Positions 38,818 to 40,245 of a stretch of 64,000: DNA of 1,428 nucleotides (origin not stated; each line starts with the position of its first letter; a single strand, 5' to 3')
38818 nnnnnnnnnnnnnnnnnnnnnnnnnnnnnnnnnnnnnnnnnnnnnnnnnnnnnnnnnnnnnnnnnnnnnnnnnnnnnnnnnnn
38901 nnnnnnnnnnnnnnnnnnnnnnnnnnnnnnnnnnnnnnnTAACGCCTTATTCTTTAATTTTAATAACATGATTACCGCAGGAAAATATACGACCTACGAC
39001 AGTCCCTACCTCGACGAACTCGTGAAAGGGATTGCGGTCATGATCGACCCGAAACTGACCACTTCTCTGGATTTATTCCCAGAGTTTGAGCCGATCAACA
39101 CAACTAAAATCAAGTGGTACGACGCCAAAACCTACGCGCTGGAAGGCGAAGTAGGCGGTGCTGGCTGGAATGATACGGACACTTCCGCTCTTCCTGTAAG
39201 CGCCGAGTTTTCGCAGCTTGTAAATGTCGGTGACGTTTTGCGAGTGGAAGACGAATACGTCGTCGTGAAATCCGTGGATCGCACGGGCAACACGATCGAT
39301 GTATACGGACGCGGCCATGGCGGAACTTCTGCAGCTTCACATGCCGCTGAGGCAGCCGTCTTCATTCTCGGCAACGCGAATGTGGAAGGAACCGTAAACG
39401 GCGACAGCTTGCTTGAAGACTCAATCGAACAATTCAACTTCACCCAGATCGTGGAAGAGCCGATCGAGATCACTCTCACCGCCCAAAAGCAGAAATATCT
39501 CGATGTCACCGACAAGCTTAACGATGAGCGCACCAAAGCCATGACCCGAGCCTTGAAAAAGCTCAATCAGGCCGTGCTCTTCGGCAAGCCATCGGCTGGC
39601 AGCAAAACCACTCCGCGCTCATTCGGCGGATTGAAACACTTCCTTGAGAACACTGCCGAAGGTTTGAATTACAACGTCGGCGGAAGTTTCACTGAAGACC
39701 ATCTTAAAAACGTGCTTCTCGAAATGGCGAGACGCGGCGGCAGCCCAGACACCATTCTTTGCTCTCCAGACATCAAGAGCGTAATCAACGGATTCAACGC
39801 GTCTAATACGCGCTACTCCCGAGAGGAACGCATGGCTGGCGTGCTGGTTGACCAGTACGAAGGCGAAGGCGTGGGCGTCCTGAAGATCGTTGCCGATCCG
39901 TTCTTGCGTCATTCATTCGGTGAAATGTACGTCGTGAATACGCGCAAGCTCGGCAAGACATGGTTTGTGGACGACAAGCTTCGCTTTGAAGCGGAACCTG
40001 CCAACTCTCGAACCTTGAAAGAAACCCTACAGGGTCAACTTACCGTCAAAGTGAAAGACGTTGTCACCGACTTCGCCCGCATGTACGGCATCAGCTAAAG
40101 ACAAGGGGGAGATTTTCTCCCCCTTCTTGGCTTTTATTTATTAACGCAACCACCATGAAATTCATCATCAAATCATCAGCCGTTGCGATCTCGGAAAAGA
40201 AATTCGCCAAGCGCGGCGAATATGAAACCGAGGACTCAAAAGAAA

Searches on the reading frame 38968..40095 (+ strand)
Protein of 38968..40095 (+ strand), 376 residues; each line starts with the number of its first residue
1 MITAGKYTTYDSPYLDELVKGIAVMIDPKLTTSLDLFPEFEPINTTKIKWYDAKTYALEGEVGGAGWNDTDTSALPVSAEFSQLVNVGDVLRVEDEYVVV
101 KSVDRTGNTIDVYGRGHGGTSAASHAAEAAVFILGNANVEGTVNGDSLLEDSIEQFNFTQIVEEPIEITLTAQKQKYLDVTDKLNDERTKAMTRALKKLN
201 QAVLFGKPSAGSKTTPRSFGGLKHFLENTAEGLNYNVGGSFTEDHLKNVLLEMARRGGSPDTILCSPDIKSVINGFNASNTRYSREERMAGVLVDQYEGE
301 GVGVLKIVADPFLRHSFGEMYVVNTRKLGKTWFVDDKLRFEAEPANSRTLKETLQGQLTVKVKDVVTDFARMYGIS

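Call 32: search_protein_families(library=phrogs, proteins=[window:38968-40095:+], max_evalue=0.00001)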
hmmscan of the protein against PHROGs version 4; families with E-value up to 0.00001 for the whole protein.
window:38968-40095:+ (376 aa): 3 families
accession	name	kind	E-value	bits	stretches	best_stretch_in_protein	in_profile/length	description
phrog_1328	-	head and packaging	6.9e-20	72.7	1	126-328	65-262/583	major head protein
phrog_7578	-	unknown function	4.1e-07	30.3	1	88-132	51-98/300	-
phrog_1101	-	tail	4.7e-06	25.7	1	68-137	564-634/1405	tail protein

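Call 81: find_related_loci(query=window:38968-40095:+, collection=viral_contigs, flank=10000)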
Query window:38968-40095:+ (376 aa) in viral_contigs; peptide patterns used: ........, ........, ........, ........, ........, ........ (x = any residue, [..] = any of these).
6 stretches matched a pattern; 4 encode a relative of the query (tblastn E <= 1e-3); 4 distinct loci.
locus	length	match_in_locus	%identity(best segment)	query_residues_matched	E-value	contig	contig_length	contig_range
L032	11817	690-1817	89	1-376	0e+0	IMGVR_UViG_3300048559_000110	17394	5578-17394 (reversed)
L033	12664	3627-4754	89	1-376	0e+0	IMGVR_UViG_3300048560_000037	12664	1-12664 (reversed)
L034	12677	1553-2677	58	5-375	9e-143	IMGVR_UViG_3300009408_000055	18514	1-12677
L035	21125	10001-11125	58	5-375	9e-143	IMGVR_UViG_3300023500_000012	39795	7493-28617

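Call 84: search_protein_families(library=padloc, proteins=[L033:26-1591:+, L033:1828-2142:+, L033:2155-2763:+], max_evalue=0.0001)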
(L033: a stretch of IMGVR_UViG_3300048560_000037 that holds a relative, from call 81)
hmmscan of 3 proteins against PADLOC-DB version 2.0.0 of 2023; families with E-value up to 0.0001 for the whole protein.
L033:26-1591:+ (522 aa): 0 families

L033:1828-2142:+ (105 aa): 6 families
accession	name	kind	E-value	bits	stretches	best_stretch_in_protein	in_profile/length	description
PDLC01720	Csa3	-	4.5e-16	57.4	1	9-93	15-104/118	Csa3_1_CAS-I-II-III-IV-V-VI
PDLC01438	Csa3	-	6e-15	54.1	1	5-97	134-222/305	"CAS-I,CAS-II,CAS-III,CAS-IV,CAS-V,CAS-VI; associated_signaling"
PDLC04368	PDC-M05A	-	2.4e-06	25.5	1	8-86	6-84/201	-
PDLC01268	CasR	-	4e-06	24.9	1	5-75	112-175/179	"CAS-I,CAS-II,CAS-III,CAS-IV,CAS-V,CAS-VI; associated_signaling"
PDLC01434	CasR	-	7.2e-06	24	1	18-72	127-180/191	"CAS-I,CAS-II,CAS-III,CAS-IV,CAS-V,CAS-VI; associated_signaling"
PDLC01848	CARF3--CARF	-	1.3e-05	23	1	6-67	124-183/197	-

L033:2155-2763:+ (203 aa): 0 families

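Call 118: search_protein_families(library=pfam, proteins=[L033:26-1591:+, L033:1828-2142:+, L033:2155-2763:+], max_evalue=0.001)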
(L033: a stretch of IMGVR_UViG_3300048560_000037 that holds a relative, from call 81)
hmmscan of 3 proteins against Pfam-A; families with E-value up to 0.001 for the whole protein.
L033:26-1591:+ (522 aa): 4 families
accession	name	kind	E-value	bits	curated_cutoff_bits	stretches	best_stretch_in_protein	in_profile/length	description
PF07731.20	Cu-oxidase_2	-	1.8e-33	115.6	20.4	2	424-520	31-133/137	Multicopper oxidase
PF07732.21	Cu-oxidase_3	-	6.2e-31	107.4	21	1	63-171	7-117/119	Multicopper oxidase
PF00394.28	Cu-oxidase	-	9.7e-12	45.7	21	1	213-298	36-132/157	Multicopper oxidase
PF13473.12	Cupredoxin_1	-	0.00022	21.7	27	0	59-114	12-67/104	Cupredoxin-like domain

L033:1828-2142:+ (105 aa): 11 families
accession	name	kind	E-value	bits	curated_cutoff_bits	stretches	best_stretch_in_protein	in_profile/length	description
PF01022.26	HTH_5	-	1e-15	57.8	22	1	18-65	1-47/47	Bacterial regulatory protein, arsR family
PF13412.12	HTH_24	-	1.5e-05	24.9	21.9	1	18-64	2-48/48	Winged helix-turn-helix DNA-binding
PF09339.16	HTH_IclR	-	2.4e-05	24.4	22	1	23-65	7-50/52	IclR helix-turn-helix domain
PF12802.13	MarR_2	-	3.9e-05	24.2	27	1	21-66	7-53/61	MarR family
PF24034.1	DUF7343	-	5.5e-05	23.4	27.6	1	29-71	13-56/62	Domain of unknown function (DUF7343)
PF12840.13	HTH_20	-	0.00017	21.9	27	1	17-64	2-49/51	Helix-turn-helix domain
PF01047.28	MarR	-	0.00018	21.8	24.6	1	20-67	4-51/59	MarR family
PF02002.24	TFIIE_alpha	-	0.00029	21.1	22.9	1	12-89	6-89/105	TFIIE alpha subunit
PF25212.1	HVO_A0114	-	0.00034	20.8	27.6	1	19-71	22-74/84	HVO_A0114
PF01978.25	TrmB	-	0.0004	20.6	25.6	1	26-75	15-63/68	Sugar-specific transcriptional regulator TrmB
PF08221.17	HTH_9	-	0.00071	20.1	23.4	0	24-62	18-56/62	RNA polymerase III subunit RPC82 helix-turn-helix domain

L033:2155-2763:+ (203 aa): 1 family
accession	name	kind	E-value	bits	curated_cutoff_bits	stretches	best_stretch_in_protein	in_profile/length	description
PF01545.26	Cation_efflux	-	1.4e-19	71.1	26.6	1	20-197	8-192/198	Cation efflux family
